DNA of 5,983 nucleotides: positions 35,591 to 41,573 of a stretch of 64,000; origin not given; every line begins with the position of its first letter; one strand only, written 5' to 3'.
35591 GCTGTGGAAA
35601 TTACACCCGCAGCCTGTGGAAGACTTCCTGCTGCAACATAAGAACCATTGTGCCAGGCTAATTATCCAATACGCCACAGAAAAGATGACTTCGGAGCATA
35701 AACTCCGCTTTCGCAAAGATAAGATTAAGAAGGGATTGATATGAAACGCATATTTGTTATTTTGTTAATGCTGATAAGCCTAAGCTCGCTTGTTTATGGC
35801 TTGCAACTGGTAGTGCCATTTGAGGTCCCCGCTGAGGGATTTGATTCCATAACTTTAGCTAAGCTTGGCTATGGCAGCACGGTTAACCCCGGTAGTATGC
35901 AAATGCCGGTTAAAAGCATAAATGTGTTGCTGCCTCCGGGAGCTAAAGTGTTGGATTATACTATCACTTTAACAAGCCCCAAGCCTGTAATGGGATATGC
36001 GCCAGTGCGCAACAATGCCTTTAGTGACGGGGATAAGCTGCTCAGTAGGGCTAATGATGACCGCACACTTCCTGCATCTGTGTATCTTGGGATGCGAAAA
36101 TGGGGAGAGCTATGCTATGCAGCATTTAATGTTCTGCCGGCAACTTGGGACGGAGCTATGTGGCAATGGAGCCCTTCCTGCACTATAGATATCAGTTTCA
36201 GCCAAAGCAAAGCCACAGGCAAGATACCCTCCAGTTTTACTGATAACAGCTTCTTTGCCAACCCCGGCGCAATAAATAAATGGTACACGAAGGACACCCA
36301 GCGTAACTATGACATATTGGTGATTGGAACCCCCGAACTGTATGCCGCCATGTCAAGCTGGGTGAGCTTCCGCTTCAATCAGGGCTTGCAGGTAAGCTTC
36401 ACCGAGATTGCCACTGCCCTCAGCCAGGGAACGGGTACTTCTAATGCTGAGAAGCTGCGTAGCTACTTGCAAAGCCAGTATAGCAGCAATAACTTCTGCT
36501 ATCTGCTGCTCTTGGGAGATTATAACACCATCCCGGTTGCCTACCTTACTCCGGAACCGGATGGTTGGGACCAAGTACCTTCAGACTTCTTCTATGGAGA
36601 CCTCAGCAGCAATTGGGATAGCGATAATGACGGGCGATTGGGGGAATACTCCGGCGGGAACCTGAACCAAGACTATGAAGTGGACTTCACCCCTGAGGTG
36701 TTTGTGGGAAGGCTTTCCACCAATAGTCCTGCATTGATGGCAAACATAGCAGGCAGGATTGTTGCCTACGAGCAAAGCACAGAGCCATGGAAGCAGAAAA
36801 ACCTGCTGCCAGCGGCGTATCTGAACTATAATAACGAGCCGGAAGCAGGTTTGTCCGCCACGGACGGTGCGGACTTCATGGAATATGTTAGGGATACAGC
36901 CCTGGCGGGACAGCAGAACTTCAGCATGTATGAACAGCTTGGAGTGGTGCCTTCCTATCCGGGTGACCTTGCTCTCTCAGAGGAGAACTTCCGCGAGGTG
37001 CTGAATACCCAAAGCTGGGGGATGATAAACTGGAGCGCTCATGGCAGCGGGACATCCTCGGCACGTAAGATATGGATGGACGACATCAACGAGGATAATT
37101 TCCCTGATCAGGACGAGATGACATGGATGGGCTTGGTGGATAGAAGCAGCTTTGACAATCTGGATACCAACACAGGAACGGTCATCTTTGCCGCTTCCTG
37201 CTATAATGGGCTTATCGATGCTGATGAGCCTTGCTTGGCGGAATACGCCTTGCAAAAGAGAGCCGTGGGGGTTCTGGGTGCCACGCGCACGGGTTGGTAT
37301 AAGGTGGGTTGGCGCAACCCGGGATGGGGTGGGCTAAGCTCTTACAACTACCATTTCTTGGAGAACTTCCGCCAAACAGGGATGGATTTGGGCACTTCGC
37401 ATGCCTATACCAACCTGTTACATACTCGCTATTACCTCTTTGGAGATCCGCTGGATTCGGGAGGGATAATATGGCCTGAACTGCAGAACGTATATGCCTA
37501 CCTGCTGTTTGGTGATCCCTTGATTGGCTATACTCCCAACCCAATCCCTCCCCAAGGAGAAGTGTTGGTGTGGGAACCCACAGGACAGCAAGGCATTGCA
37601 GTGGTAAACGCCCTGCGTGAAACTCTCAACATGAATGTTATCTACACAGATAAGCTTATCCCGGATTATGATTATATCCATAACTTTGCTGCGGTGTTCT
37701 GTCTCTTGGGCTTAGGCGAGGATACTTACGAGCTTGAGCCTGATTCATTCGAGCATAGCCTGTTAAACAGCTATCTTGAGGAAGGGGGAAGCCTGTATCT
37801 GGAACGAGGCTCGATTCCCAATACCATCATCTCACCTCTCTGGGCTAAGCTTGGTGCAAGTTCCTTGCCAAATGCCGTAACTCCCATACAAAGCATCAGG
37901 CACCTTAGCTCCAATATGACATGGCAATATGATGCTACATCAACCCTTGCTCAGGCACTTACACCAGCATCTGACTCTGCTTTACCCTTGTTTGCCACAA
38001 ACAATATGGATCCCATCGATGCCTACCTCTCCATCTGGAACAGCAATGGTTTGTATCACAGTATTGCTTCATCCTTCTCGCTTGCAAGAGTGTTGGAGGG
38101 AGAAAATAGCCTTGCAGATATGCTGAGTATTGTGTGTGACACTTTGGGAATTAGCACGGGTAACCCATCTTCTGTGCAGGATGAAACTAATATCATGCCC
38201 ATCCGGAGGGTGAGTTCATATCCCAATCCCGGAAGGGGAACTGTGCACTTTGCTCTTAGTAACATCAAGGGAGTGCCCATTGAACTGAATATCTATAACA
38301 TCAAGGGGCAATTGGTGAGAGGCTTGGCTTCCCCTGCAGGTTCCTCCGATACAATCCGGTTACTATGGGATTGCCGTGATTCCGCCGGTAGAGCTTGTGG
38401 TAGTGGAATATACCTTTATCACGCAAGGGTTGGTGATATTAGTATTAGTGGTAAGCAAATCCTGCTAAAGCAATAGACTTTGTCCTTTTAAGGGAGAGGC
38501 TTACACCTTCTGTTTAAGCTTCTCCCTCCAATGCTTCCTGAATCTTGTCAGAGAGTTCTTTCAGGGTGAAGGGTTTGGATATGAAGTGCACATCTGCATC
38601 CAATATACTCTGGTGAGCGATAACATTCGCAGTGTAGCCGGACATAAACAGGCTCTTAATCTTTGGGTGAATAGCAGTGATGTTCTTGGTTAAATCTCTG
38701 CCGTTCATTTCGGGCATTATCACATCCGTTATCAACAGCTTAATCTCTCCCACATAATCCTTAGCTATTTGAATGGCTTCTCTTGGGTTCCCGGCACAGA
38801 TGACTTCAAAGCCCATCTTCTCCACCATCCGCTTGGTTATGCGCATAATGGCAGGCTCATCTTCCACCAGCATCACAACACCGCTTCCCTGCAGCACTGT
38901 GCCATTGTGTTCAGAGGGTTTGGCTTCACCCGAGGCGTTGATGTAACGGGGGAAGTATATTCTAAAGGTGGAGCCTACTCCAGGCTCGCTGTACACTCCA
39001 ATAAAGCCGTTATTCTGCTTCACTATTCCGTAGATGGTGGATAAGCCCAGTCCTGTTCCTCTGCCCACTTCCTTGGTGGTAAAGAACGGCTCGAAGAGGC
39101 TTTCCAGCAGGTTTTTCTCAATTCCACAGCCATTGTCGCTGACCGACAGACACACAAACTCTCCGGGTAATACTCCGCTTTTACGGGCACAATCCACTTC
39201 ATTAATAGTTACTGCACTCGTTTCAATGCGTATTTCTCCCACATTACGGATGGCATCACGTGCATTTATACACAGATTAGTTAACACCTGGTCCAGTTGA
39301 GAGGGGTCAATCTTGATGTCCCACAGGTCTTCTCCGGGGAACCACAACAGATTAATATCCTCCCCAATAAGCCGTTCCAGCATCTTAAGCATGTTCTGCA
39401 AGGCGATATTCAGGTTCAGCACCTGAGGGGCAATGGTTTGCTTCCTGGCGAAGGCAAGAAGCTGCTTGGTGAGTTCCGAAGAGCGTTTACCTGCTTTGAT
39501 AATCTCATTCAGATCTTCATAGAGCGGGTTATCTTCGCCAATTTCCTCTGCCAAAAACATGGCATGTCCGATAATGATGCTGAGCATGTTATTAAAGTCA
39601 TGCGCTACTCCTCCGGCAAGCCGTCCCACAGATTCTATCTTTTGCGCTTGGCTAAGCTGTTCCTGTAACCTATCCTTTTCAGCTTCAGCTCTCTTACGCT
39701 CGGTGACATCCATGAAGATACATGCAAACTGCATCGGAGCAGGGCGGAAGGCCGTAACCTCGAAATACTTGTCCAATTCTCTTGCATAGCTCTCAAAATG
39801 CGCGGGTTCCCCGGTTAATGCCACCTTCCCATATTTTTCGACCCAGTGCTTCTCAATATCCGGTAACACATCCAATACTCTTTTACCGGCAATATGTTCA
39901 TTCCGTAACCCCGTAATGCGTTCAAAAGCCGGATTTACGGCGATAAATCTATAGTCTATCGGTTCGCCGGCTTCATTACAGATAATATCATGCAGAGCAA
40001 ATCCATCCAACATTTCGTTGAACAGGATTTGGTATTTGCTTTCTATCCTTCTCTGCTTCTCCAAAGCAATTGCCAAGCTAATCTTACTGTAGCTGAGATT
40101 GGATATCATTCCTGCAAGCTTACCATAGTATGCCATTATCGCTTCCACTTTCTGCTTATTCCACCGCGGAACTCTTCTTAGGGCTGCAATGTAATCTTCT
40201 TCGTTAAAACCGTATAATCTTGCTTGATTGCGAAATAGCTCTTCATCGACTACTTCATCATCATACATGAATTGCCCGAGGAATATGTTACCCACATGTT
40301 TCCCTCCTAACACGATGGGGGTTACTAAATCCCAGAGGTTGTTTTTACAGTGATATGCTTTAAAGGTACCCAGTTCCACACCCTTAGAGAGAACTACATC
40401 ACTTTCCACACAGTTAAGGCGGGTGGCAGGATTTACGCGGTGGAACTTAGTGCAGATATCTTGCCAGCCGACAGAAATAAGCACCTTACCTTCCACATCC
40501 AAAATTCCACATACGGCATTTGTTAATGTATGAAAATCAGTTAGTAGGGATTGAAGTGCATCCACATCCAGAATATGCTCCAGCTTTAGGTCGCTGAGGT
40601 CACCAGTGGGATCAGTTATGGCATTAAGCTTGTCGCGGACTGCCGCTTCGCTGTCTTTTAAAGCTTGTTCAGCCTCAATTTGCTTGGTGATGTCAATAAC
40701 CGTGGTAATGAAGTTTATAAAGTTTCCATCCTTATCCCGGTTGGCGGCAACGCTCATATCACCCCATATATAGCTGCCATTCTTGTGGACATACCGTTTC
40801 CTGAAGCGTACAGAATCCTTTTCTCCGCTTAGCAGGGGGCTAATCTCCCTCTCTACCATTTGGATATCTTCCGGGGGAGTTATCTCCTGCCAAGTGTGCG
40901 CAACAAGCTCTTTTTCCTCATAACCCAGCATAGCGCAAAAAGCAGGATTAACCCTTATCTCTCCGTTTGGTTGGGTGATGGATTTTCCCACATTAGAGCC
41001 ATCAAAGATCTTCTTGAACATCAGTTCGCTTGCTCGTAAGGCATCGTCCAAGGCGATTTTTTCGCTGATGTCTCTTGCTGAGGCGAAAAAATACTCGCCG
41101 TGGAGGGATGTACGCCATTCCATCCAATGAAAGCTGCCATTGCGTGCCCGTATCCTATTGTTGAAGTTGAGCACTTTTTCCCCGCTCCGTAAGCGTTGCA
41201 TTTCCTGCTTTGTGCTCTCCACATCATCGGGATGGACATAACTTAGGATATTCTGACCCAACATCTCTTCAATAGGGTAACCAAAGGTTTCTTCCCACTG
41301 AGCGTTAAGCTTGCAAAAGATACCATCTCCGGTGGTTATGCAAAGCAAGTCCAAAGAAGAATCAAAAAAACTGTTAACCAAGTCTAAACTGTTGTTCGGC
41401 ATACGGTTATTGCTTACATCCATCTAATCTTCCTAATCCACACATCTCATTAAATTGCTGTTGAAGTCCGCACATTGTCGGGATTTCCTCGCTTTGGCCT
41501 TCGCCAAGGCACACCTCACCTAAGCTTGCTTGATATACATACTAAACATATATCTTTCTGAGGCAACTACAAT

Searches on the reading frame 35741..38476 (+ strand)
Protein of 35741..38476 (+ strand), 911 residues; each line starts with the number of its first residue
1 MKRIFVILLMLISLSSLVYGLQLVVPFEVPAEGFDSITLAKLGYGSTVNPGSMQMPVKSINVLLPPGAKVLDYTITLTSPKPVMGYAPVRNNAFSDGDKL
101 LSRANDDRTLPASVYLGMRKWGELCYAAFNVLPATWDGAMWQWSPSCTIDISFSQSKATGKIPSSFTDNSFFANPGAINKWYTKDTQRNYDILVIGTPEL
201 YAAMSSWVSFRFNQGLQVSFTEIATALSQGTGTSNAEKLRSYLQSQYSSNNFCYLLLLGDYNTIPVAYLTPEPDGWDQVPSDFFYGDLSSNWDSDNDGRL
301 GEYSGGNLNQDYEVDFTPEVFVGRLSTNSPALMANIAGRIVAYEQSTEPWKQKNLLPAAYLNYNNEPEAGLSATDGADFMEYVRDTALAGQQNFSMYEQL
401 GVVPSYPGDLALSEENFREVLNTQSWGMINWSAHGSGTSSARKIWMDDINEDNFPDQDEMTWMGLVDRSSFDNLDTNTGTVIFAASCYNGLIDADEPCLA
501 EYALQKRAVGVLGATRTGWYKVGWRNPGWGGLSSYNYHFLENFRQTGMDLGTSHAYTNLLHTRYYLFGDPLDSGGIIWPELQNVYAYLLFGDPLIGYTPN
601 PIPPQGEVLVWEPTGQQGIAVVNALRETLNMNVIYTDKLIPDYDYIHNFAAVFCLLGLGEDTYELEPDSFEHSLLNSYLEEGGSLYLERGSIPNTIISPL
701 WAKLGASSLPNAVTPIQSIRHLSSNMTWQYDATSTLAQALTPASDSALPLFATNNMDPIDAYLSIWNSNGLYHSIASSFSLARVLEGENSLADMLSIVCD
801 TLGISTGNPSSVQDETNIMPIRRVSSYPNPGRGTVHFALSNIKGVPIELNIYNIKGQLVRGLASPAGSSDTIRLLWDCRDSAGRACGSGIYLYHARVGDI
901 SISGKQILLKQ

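Call 8: search_protein_families(library=pfam, proteins=[window:35741-38476:+], max_evalue=0.001)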
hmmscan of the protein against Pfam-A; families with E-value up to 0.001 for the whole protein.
window:35741-38476:+ (911 aa): 1 family
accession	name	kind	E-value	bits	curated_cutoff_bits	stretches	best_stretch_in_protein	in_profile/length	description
PF01364.23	Peptidase_C25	-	5.6e-44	151.3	23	1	193-595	2-372/374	Peptidase family C25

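Call 64: search_protein_families(library=ncbifam, proteins=[window:35741-38476:+], max_evalue=1e-10)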
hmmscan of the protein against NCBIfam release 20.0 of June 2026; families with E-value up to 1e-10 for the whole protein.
window:35741-38476:+ (911 aa): 0 families

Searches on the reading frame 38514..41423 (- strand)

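Call 8: search_protein_families(library=pfam, proteins=[window:38514-41423:-], max_evalue=0.001)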
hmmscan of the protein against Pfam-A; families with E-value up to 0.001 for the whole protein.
window:38514-41423:- (969 aa): 9 families
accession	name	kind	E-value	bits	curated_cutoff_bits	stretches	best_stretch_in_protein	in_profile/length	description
PF10114.15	PocR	-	5e-50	169.9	23.9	1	284-445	2-162/162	Sensory domain found in PocR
PF08447.18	PAS_3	-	1.8e-33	115.1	25.6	2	156-241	2-88/89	PAS fold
PF13426.13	PAS_9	-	4.7e-28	97.9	27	2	150-247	7-103/103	PAS domain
PF08448.16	PAS_4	-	1.9e-27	96.1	23.1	3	156-248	18-108/110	PAS fold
PF00989.32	PAS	-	9.7e-25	87.2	22.6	2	18-109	5-97/113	PAS fold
PF02518.31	HATPase_c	-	1.3e-19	71.1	26.4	1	706-826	2-109/111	Histidine kinase-, DNA gyrase B-, and HSP90-like ATPase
PF13188.13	PAS_8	-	1.1e-17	63.7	21.8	1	463-523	2-53/65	PAS domain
PF00072.30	Response_reg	-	1.2e-17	64.5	30.2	1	850-961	1-110/111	Response regulator receiver domain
PF00512.31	HisKA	-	3.3e-07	30.7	26.9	1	600-662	3-64/66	His Kinase A (phospho-acceptor) domain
